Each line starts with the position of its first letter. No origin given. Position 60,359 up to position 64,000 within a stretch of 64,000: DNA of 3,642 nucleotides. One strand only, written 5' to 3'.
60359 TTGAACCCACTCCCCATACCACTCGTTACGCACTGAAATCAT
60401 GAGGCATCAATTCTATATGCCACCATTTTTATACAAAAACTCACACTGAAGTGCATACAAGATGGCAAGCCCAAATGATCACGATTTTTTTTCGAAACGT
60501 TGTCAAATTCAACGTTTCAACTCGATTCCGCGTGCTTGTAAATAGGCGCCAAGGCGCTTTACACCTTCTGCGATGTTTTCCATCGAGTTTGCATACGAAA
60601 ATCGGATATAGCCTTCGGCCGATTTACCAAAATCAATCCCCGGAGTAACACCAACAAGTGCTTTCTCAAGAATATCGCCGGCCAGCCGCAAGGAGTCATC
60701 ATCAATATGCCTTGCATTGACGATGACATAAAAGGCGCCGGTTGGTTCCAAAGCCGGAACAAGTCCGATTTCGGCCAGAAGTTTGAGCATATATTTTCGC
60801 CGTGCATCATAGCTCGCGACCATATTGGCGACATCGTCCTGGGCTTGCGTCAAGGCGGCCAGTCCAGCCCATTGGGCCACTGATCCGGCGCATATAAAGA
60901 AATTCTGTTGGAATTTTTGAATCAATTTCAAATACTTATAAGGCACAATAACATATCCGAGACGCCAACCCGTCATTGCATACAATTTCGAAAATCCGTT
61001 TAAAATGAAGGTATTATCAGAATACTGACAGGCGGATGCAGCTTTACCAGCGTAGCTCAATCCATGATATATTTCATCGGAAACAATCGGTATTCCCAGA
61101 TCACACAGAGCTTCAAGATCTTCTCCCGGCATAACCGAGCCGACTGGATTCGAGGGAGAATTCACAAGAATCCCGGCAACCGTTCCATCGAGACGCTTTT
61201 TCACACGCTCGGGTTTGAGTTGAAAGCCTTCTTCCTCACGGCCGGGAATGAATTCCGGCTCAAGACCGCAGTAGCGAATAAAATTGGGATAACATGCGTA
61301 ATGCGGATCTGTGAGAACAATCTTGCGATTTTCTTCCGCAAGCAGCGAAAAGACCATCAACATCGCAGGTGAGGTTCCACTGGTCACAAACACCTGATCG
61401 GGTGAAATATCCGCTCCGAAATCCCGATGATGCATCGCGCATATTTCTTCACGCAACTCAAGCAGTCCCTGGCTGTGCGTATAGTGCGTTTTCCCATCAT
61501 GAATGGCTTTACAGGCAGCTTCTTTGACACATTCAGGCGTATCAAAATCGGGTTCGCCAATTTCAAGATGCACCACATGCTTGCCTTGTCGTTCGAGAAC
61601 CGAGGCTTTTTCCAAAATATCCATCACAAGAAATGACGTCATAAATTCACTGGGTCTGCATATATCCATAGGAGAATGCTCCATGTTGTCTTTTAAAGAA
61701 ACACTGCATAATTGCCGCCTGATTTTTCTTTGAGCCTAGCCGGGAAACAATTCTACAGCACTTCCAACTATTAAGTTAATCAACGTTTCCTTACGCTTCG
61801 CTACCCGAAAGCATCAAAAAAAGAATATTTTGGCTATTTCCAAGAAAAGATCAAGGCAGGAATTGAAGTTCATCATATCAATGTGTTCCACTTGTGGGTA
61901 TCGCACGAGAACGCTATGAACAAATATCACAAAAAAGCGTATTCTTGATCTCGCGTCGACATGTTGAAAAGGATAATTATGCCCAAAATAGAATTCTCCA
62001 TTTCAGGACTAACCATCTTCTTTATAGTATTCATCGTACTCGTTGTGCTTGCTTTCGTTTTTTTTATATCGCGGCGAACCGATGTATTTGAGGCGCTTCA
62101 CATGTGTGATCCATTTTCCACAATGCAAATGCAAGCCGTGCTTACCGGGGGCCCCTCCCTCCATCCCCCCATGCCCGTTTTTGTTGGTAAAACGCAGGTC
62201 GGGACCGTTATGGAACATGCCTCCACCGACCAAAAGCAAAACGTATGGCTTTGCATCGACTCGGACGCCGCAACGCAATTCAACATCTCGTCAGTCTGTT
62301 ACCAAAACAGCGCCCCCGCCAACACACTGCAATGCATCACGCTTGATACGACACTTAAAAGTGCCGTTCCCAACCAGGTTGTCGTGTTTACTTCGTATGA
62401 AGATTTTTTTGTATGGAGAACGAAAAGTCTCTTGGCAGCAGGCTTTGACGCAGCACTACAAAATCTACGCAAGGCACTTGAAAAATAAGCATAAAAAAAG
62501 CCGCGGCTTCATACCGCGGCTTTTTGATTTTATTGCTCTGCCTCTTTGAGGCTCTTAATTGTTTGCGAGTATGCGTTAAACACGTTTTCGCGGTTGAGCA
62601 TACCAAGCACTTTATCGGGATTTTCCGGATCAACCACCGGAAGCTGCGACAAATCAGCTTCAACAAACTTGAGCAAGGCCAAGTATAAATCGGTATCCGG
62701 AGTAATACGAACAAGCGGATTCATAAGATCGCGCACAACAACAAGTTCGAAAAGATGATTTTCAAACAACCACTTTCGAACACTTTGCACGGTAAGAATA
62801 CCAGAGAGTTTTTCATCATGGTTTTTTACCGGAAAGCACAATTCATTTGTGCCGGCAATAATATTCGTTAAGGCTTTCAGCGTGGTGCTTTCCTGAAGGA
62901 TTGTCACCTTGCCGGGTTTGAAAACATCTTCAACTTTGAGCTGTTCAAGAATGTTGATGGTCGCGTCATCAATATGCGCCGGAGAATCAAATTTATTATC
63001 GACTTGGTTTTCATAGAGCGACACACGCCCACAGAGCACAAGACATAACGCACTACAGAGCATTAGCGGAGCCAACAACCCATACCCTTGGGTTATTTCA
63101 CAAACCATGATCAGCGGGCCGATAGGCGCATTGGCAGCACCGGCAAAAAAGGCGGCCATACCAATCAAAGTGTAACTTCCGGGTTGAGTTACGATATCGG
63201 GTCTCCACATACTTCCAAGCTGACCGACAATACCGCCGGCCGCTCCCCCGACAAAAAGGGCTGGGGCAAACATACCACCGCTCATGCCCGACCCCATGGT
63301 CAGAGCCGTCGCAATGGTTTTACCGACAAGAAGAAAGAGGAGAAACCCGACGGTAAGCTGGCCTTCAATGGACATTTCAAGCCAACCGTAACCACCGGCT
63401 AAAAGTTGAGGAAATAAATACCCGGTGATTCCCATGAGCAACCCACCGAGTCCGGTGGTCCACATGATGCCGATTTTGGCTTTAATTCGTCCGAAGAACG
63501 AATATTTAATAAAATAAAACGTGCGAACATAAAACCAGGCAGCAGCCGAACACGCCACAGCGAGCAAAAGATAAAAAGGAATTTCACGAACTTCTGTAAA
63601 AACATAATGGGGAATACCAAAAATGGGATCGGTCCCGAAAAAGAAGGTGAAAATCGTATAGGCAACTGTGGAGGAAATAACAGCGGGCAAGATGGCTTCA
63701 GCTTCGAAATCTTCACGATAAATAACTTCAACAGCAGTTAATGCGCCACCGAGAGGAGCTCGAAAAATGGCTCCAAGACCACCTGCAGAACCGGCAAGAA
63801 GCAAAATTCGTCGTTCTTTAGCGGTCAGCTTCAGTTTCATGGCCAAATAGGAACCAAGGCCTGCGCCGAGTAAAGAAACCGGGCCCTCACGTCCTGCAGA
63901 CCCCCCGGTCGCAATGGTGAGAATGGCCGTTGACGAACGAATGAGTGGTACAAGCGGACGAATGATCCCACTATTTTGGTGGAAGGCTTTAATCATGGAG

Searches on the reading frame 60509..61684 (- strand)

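Call 69: search_protein_families(library=pfam, proteins=[window:60509-61684:-], max_evalue=0.0001)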
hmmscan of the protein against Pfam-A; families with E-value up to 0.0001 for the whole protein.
window:60509-61684:- (391 aa): 1 family
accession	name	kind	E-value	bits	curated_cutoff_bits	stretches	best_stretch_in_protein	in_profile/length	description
PF00155.27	Aminotran_1_2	-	1e-56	193.2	19.7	1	36-378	2-361/361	Aminotransferase class I and II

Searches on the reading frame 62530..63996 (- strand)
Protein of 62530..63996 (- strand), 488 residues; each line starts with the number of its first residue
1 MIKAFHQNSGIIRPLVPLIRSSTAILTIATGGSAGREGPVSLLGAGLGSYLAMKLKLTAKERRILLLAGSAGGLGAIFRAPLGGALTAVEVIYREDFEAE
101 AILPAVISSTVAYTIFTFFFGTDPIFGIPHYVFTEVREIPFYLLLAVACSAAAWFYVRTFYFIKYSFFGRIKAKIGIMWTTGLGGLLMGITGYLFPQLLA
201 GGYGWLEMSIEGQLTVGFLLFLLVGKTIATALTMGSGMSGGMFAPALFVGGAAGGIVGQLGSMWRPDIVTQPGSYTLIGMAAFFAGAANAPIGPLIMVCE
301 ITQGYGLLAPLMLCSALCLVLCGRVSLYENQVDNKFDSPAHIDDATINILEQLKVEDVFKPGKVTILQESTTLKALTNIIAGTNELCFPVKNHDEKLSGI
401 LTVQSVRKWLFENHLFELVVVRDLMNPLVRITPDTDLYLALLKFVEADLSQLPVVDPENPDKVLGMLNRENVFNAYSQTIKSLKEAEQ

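Call 69: search_protein_families(library=pfam, proteins=[window:62530-63996:-], max_evalue=0.0001)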
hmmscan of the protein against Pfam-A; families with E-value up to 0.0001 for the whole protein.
window:62530-63996:- (488 aa): 2 families
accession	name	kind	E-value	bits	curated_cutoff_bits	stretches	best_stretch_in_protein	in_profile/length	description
PF00654.25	Voltage_CLC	-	9e-82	275.4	24.8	1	2-320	25-343/346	Voltage gated chloride channel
PF00571.33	CBS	-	7.7e-12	45.8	24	1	421-476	1-55/57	CBS domain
